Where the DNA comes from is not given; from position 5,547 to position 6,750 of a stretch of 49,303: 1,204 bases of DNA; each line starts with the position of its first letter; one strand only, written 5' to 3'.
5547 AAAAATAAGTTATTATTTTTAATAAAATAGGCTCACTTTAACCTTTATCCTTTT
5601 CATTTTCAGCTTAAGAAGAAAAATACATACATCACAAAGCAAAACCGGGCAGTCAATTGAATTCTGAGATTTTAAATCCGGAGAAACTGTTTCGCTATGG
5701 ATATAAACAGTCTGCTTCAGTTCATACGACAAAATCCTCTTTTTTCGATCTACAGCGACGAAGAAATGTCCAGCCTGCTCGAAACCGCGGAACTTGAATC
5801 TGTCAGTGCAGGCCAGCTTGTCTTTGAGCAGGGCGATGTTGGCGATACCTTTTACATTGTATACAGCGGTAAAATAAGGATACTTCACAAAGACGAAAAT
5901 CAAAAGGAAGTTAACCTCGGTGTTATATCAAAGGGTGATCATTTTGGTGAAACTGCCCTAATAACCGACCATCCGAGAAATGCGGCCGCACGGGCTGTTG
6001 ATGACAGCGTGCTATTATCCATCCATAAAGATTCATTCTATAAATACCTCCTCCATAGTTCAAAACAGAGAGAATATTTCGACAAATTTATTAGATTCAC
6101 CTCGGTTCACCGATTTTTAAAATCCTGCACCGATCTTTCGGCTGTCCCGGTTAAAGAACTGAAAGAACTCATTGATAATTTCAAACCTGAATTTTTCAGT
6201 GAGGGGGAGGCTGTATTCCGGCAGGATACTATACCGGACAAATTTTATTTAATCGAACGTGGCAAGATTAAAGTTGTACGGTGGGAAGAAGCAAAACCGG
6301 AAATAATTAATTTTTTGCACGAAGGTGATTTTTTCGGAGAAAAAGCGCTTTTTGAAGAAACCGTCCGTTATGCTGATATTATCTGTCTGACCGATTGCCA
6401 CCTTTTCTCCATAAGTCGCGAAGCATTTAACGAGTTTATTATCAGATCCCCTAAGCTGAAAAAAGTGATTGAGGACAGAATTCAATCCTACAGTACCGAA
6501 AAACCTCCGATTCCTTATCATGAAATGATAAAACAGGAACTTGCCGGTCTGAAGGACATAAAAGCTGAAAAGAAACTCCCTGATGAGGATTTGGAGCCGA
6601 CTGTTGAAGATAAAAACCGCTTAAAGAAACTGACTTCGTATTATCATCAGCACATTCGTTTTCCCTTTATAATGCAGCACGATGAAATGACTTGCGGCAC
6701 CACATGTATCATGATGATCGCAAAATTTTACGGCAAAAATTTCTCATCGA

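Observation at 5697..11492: Cyclic-nucleotide-domain PCAT exporter + HlyD + cytoplasmic parvulin/SurA-N pair, with no visible cargo gene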

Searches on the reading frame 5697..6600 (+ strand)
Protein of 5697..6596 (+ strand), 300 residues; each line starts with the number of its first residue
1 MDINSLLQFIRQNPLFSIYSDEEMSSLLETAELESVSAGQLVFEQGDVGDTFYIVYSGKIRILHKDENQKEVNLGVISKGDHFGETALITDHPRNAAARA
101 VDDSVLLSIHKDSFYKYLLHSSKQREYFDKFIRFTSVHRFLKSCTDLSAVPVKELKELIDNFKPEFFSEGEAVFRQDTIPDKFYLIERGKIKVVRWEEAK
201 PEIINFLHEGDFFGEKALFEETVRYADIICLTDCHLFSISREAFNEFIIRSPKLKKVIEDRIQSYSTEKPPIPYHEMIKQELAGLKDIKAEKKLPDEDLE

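Call 26: search_solved_structures(query=window:5697-6600:+, max_evalue=0.001, show_alignments=3)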
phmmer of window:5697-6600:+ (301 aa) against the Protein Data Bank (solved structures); distinct sequences matched with E-value up to 0.001: 167 (the best 60 are shown).
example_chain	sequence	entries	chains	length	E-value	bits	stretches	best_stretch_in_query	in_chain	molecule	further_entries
9ya0_MA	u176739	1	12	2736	3.3e-41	144.6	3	29-250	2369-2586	PCR12, TGME49_219070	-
5dyk_A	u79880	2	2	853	2.6e-35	125.3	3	4-266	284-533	CGMP-dependent protein kinase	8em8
5ezr_A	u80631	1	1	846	1.1e-34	123.2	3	4-277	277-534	cGMP-dependent protein kinase, putative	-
9p74_A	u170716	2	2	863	1.2e-34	123.1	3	4-277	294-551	cGMP-dependent protein kinase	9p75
4rz7_A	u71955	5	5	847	1.2e-34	123.1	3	4-266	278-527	cGMP-dependent protein kinase, putative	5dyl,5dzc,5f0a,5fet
2qvs_B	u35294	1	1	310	8.8e-26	94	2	15-194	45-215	cAMP-dependent protein kinase type II-alpha regulatory subunit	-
3j4q_B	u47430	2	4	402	9.8e-26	93.8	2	15-194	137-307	cAMP-dependent protein kinase type II-alpha regulatory subunit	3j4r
9d2f_b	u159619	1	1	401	3.1e-25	92.2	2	15-195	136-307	cAMP-dependent protein kinase type II-alpha regulatory subunit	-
3tnp_B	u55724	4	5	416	1.2e-24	90.3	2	10-203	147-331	cAMP-dependent protein kinase type II-beta regulatory subunit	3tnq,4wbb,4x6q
7ssb_A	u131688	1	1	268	1.2e-24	90.2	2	41-248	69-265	cGMP-dependent protein kinase 1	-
5jr7_B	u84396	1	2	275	1.6e-24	89.9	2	5-143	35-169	cAMP-dependent protein kinase type I-alpha regulatory subunit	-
1ne4_A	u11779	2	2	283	1.6e-24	89.9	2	5-142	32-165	cAMP-dependent protein kinase type I-alpha regulatory chain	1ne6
1rgs_A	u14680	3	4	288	1.6e-24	89.8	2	5-142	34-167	CAMP DEPENDENT PROTEIN KINASE | cAMP-dependent protein kinase type I-alpha regulatory chain | cAMP-dependent protein kinase type I-alpha regulatory subunit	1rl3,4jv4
4x6r_B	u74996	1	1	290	4.2e-24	88.5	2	5-142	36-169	cAMP-dependent protein kinase type I-alpha regulatory subunit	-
2qcs_B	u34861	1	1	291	4.2e-24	88.5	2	5-142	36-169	cAMP-dependent protein kinase type I-alpha regulatory subunit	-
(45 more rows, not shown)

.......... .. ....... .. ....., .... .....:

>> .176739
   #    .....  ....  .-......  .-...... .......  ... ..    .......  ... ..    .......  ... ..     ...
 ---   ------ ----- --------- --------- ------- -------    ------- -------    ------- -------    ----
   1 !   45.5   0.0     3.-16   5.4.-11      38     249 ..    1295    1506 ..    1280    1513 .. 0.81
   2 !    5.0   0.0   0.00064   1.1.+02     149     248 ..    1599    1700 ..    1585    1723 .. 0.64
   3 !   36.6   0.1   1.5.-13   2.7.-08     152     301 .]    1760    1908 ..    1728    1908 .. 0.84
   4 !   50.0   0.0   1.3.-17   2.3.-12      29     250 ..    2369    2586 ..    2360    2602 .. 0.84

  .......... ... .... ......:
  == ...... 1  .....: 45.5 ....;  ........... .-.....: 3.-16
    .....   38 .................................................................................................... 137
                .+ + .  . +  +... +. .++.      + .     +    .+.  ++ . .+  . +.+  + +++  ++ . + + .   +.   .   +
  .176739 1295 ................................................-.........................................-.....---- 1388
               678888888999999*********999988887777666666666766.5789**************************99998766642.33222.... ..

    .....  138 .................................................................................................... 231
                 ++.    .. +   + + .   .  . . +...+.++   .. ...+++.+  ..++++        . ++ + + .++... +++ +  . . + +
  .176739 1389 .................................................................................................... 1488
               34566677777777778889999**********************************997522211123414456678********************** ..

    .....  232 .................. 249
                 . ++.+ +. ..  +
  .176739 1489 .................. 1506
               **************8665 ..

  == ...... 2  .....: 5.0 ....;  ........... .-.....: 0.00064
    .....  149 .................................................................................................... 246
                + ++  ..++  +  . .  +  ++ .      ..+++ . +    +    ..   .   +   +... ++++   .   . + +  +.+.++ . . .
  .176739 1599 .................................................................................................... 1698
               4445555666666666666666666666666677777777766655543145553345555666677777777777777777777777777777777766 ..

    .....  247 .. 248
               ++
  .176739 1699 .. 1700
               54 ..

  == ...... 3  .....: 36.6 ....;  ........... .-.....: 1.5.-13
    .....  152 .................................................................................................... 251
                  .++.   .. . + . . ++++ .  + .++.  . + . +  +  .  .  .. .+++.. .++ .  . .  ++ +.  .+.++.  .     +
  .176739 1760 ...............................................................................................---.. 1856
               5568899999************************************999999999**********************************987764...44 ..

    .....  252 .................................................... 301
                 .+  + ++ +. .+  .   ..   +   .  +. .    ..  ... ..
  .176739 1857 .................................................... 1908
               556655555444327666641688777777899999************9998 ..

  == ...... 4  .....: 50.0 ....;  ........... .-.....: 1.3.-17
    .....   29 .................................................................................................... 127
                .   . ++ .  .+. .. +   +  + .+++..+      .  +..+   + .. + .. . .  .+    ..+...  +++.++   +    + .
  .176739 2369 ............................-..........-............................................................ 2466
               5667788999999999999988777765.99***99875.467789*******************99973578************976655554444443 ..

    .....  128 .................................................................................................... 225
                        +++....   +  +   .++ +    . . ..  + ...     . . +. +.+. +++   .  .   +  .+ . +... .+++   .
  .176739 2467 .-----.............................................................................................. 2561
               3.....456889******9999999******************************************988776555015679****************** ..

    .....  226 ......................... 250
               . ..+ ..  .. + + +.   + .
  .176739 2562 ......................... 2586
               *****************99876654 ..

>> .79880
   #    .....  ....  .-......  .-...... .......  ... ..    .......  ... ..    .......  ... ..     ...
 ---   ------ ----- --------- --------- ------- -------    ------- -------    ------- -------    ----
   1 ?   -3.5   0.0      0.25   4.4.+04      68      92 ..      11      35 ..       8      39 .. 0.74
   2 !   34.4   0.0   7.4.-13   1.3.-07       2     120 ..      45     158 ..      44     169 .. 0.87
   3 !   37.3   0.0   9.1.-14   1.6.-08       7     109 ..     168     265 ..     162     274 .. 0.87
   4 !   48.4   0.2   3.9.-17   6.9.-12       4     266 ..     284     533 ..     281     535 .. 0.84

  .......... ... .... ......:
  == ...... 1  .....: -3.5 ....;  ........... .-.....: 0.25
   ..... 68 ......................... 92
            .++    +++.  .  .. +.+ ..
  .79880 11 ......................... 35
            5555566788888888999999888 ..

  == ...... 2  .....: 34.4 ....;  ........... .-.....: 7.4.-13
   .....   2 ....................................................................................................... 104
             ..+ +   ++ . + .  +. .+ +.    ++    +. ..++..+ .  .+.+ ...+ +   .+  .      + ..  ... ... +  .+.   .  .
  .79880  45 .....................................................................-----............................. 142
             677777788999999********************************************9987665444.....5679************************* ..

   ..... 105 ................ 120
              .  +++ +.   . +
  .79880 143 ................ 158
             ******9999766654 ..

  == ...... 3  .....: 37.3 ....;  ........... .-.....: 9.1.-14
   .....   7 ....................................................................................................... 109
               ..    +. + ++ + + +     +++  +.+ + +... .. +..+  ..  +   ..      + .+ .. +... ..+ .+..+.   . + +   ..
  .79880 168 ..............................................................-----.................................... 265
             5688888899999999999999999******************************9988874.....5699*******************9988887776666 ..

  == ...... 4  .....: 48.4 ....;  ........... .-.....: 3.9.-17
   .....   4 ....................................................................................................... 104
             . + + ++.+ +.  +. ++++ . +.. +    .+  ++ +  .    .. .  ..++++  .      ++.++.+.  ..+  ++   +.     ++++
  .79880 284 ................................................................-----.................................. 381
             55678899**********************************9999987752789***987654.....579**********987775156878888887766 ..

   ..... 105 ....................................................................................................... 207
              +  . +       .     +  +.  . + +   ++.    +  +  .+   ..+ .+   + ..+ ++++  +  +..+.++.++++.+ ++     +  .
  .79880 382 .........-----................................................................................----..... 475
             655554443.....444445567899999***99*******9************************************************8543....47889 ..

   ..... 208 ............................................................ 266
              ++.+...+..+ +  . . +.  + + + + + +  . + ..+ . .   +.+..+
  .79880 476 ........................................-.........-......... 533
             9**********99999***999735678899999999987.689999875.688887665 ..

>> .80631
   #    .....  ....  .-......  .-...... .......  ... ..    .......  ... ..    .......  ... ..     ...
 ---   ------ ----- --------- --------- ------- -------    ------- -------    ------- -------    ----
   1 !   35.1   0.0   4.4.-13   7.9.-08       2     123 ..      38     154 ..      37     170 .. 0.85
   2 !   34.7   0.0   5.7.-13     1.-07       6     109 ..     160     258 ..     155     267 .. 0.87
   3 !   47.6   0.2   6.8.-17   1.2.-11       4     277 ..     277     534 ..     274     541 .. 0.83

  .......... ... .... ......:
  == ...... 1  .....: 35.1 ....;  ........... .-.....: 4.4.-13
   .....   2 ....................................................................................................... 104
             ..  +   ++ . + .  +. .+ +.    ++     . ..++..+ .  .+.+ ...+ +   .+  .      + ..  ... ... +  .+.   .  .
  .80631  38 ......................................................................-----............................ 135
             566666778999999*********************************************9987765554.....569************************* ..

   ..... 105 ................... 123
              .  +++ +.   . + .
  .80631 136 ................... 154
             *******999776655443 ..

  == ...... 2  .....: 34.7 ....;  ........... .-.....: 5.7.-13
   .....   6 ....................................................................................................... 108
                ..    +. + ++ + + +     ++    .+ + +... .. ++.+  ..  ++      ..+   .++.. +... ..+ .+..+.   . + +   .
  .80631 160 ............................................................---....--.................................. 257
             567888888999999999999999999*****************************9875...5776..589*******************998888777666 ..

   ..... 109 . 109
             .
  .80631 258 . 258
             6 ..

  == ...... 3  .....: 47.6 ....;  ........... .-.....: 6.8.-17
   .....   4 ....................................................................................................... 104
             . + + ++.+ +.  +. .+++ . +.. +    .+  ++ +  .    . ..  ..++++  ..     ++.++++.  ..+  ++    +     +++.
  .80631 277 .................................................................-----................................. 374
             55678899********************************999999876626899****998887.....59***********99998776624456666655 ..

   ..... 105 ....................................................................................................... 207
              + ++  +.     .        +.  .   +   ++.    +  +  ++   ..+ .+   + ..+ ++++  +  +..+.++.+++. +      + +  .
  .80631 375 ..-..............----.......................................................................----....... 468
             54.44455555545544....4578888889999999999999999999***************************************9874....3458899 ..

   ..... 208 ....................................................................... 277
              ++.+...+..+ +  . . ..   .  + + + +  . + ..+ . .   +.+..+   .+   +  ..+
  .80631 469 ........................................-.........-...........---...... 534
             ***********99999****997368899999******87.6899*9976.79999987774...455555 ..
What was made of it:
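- On PKA-R/PKG-type cyclic-nucleotide-binding domains: Best PDB hits are tandem PKG/PKA-R (call 26).
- Sensor domains: best PDB matches are tandem PKG/PKA-R domains, E 1e-35 to 1e-24 (call 26).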

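Call 41: search_protein_families(library=ncbifam, proteins=[window:5697-6596:+], max_evalue=0.001)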
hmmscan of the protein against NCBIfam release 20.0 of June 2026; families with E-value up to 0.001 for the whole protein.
window:5697-6596:+ (300 aa): 12 families
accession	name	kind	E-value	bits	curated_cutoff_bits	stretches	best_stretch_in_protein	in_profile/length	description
NF041163.2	encap_f2b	equivalog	4.5e-25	88.7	400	2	14-131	77-196/450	family 2B encapsulin nanocompartment shell protein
NF008732.0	PRK11753.1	equivalog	3.1e-23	82.3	266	2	20-115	12-108/214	cAMP-activated global transcriptional regulator CRP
NF058543.1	ActPatMycb56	equivalog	7.1e-21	74.4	460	2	16-107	4-94/317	acetyltransferase Pat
TIGR03896.1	cyc_nuc_ocin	subfamily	5.4e-13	49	161.05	1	16-120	146-250/317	bacteriocin-type transport-associated protein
NF052518.1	TransRegLdrP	equivalog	9.1e-10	38.9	300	1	40-109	8-76/195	transcriptional regulator LdrP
NF006901.0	PRK09392.1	equivalog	2.5e-09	36.8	211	1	8-114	7-112/236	transcriptional activator FtrB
NF007707.0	PRK10402.1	subfamily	6e-08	32.6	180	0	26-121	26-121/226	transcriptional regulator YeiL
NF050815.1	TransActFtrBCaul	equivalog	7.1e-08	32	300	1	7-117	8-117/251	transcriptional activator FtrB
NF010499.0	PRK13918.1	equivalog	1e-07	31.7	274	1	35-109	16-88/205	CRP/FNR family transcriptional regulator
NF008365.0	PRK11161.1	subfamily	4e-05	23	228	0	22-111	37-126/250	fumarate/nitrate reduction transcriptional regulator Fnr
TIGR03697.1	NtcA_cyano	equivalog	4.8e-05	23.2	244.95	0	174-258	5-92/193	global nitrogen regulator NtcA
NF050806.1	TransRegFixKCaul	equivalog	0.00096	18.4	300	0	167-253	28-112/215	transcriptional regulator FixK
